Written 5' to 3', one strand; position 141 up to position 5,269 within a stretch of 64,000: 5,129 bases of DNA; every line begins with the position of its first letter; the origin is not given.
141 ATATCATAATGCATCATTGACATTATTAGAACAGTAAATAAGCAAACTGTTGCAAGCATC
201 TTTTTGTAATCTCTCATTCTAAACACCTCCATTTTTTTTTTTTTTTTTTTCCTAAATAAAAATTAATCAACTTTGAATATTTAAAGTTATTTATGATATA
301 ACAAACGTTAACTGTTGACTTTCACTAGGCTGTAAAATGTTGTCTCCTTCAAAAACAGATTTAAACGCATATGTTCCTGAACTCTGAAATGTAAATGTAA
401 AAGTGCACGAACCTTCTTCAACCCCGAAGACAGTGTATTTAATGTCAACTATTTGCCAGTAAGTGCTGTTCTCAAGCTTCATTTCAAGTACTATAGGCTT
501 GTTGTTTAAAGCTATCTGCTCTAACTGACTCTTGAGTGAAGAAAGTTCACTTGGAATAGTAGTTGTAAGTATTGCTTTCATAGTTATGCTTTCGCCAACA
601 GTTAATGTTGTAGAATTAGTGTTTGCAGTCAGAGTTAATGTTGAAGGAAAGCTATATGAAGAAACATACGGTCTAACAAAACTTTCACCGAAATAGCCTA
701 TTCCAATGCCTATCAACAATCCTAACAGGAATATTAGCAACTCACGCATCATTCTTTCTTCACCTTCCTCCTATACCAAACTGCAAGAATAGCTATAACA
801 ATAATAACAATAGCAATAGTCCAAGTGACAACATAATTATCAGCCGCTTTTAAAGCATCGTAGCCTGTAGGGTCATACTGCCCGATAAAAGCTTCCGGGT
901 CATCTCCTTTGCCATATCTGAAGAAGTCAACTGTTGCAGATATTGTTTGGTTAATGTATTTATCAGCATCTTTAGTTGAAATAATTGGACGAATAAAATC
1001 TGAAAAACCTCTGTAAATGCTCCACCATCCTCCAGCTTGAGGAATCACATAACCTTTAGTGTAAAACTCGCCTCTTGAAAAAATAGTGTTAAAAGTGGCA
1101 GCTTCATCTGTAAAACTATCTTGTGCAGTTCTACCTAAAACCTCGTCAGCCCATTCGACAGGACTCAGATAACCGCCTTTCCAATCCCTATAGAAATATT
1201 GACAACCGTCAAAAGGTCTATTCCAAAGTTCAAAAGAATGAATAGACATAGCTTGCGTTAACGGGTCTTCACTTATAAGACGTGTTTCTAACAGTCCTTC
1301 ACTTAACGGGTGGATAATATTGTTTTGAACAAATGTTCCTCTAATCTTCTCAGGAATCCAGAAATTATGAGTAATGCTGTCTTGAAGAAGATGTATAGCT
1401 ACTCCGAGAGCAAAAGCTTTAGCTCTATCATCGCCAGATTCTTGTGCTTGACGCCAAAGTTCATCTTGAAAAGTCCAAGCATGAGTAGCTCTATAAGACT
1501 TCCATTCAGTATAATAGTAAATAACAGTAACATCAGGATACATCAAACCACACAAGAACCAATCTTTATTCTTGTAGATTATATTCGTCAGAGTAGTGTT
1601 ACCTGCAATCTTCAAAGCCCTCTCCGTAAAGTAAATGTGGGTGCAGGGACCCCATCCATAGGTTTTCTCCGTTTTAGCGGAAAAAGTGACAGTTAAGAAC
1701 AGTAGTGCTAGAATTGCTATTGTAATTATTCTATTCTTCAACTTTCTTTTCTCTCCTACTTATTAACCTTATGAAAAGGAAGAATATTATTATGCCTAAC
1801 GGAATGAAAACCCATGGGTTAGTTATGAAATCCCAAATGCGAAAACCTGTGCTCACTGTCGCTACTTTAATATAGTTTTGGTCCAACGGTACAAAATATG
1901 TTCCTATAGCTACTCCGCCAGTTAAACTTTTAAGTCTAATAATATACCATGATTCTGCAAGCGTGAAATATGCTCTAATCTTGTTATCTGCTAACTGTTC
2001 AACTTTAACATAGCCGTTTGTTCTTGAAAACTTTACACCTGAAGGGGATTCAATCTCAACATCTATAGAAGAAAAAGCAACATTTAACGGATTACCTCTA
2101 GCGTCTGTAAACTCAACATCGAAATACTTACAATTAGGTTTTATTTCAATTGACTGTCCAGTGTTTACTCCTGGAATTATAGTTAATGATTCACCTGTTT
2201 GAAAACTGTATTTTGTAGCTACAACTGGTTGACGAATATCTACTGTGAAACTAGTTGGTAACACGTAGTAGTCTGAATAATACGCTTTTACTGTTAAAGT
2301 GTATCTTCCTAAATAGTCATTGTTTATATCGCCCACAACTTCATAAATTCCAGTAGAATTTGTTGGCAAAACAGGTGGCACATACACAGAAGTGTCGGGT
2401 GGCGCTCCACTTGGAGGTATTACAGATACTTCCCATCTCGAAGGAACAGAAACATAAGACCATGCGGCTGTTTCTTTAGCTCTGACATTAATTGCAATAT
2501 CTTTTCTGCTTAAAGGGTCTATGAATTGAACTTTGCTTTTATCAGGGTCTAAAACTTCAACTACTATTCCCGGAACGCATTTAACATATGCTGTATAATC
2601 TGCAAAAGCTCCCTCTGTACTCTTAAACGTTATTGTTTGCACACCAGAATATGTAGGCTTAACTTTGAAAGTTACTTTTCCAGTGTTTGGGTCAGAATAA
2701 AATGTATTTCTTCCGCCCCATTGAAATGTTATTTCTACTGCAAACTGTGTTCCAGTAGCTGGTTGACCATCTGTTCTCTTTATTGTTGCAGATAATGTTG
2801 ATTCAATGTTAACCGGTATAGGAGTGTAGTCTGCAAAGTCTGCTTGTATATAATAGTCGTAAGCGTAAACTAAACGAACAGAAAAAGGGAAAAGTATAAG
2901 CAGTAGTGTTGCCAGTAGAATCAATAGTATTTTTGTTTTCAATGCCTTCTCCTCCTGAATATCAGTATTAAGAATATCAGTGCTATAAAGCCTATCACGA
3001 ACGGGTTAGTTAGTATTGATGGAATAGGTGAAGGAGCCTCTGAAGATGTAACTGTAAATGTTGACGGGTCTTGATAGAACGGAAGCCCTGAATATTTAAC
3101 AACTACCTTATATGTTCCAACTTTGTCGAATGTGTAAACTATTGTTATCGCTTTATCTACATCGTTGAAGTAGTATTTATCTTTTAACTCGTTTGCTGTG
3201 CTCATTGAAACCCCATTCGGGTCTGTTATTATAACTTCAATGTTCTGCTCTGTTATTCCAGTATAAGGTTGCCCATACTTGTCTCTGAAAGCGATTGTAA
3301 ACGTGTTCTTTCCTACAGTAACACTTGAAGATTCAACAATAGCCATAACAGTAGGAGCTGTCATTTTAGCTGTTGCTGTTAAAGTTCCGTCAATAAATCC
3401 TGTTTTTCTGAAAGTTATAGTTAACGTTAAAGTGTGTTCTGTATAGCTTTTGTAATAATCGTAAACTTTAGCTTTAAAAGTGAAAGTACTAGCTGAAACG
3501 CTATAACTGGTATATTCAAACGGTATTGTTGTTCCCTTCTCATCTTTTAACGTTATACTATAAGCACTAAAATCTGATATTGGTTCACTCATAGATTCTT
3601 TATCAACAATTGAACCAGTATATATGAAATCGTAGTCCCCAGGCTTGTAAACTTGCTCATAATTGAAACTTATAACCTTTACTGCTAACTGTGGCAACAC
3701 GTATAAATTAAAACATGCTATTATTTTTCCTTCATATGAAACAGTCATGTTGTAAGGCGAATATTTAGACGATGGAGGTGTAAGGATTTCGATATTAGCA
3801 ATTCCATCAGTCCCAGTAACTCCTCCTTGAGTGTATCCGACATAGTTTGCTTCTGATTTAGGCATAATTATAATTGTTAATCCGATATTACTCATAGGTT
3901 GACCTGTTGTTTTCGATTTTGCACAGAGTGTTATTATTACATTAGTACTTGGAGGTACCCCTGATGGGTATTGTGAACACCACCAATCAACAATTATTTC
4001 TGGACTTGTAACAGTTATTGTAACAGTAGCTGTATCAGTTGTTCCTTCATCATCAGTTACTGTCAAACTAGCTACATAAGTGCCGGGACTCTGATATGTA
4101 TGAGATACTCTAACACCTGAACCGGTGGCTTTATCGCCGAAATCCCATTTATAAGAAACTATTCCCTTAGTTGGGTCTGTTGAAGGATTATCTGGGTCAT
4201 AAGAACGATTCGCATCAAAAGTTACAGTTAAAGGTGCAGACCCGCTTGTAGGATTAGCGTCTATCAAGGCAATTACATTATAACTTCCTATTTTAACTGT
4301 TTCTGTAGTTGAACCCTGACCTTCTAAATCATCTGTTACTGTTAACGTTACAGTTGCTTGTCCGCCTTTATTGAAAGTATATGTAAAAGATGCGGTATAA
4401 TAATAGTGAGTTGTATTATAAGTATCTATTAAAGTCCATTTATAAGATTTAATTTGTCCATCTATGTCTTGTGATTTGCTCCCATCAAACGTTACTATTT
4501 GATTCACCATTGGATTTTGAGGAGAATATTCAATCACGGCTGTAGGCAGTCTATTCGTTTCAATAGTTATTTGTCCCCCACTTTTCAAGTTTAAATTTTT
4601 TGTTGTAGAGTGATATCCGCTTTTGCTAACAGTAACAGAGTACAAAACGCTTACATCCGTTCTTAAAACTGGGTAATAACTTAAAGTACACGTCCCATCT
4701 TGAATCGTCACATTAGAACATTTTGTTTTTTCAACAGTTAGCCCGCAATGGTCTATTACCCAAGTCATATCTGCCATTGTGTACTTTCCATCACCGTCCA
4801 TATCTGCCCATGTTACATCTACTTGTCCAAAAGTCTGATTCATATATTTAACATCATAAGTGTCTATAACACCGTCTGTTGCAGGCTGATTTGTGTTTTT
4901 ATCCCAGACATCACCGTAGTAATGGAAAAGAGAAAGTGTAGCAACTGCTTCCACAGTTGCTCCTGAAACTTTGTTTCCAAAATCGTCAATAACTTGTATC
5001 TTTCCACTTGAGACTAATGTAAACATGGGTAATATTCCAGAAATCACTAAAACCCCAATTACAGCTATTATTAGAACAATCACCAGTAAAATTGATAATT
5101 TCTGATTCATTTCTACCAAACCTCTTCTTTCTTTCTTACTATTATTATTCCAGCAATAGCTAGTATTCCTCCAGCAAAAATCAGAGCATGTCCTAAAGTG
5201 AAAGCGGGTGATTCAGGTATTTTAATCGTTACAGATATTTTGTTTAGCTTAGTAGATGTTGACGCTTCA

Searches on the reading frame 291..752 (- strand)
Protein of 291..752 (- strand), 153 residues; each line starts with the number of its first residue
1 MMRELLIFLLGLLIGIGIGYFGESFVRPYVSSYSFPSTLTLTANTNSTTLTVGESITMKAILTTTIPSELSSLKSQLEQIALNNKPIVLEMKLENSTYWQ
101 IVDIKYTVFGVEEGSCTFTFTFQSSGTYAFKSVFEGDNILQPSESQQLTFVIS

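Call 5: search_protein_families(library=pfam, proteins=[window:291-752:-], max_evalue=0.01)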
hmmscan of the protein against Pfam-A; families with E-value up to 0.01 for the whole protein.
window:291-752:- (153 aa): 1 family
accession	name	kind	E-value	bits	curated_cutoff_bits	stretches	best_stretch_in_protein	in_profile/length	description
PF16640.11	Big_3_5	-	2.6e-05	25.1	35.5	1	110-152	44-87/88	Bacterial Ig-like domain (group 3)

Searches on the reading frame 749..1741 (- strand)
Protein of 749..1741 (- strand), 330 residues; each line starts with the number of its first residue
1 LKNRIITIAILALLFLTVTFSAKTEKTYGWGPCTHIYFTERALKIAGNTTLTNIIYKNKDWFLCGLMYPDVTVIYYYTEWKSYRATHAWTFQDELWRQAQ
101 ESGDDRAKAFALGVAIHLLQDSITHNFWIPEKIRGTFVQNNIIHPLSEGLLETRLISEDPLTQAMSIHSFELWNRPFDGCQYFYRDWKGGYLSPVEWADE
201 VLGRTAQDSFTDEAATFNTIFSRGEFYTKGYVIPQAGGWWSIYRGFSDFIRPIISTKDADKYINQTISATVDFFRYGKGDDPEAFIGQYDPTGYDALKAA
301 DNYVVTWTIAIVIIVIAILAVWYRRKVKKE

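Call 5: search_protein_families(library=pfam, proteins=[window:749-1741:-], max_evalue=0.01)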
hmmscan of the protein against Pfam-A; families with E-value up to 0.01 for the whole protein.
window:749-1741:- (330 aa): 1 family
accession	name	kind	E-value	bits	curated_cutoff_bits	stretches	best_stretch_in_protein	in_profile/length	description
PF00882.24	Zn_dep_PLPC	-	2e-15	57.6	26.8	1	34-162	1-128/167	Zinc dependent phospholipase C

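Call 42: find_encoding_contigs(protein=window:749-1741:-, flank=10000, max_places=8)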
Protein window:749-1741:- (330 aa): 2 contigs read that carry it; 2 places shown.
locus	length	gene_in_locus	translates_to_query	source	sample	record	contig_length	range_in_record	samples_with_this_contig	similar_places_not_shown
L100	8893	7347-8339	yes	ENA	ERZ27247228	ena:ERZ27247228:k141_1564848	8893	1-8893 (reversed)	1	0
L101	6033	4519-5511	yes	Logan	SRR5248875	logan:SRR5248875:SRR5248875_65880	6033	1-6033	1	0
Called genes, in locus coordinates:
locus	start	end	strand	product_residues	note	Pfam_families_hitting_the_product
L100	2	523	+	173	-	?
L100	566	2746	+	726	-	-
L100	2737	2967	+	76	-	-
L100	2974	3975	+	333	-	PF00404:Dockerin_1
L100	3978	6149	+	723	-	PF00801:PKD (weak), PF18911:PKD_4, PF00801:PKD, PF18911:PKD_4, PF22352:K319L-like_PKD (weak)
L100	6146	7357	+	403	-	-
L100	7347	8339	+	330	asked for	PF00882:Zn_dep_PLPC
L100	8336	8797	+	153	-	PF16640:Big_3_5 (faint)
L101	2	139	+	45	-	?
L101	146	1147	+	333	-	PF00404:Dockerin_1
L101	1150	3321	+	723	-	PF00801:PKD (weak), PF18911:PKD_4, PF00801:PKD, PF18911:PKD_4, PF22352:K319L-like_PKD (weak)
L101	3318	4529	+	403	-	-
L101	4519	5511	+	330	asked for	PF00882:Zn_dep_PLPC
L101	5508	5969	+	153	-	PF16640:Big_3_5 (faint)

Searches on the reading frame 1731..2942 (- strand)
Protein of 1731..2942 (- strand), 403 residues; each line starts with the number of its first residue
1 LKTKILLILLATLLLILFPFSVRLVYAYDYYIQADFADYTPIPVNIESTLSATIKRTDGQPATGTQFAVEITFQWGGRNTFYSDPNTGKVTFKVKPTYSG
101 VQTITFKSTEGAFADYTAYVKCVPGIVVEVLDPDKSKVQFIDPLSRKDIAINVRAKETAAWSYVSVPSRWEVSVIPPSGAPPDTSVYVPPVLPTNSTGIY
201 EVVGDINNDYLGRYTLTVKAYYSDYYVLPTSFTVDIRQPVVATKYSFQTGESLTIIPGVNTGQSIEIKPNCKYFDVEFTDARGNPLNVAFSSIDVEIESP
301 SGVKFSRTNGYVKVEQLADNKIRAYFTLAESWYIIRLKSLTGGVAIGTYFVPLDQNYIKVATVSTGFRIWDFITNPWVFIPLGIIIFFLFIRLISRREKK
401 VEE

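Call 5: search_protein_families(library=pfam, proteins=[window:1731-2942:-], max_evalue=0.01)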
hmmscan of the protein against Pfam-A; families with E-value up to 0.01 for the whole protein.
window:1731-2942:- (403 aa): 2 families
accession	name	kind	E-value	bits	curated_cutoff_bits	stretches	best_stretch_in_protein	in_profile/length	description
PF09134.16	Invasin_D3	-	4.4e-05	24.4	33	0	47-124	21-97/98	Invasin, domain 3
PF00630.25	Filamin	-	0.0001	23.5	26.9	0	272-331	23-73/93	Filamin/ABP280 repeat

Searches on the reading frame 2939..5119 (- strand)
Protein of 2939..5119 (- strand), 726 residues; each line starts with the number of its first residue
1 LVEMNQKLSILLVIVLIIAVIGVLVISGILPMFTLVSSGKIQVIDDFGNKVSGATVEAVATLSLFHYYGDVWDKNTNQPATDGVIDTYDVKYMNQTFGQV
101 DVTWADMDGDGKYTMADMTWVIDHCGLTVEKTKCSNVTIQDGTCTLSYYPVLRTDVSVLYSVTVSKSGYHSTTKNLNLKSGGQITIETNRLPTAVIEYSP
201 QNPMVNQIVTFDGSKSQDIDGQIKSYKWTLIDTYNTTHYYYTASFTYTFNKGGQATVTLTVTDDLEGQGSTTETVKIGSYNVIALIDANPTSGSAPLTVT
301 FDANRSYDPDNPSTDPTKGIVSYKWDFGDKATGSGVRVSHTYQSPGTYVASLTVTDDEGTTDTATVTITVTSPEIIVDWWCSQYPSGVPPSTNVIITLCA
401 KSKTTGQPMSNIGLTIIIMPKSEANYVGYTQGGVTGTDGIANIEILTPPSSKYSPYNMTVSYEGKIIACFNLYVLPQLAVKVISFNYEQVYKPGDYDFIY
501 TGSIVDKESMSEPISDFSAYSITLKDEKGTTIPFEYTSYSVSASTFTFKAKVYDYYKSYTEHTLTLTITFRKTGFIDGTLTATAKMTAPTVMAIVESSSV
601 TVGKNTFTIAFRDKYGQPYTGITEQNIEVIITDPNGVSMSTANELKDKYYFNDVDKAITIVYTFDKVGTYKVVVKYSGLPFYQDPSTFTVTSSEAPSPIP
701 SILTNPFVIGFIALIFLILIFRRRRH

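Call 5: search_protein_families(library=pfam, proteins=[window:2939-5119:-], max_evalue=0.01)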
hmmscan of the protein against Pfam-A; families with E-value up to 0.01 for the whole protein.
window:2939-5119:- (726 aa): 6 families
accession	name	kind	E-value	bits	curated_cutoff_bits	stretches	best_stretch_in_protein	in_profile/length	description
PF18911.6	PKD_4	-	7.3e-29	100.1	27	2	290-370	11-85/85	PKD domain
PF00801.26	PKD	-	4.4e-18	65.5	23.5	2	287-366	5-77/80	PKD domain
PF22352.2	K319L-like_PKD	-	7.8e-12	45.5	27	2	313-370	21-84/84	K319L-like, PKD domain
PF00630.25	Filamin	-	0.00018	22.8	26.9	1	603-681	21-87/93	Filamin/ABP280 repeat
PF00404.24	Dockerin_1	-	0.0018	18.9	22.9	1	82-122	7-53/57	Dockerin type I domain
PF21027.3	Sde0182_C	-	0.0049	17.9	27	0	298-325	1-21/83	Cellulose-binding protein Sde0182, C-terminal domain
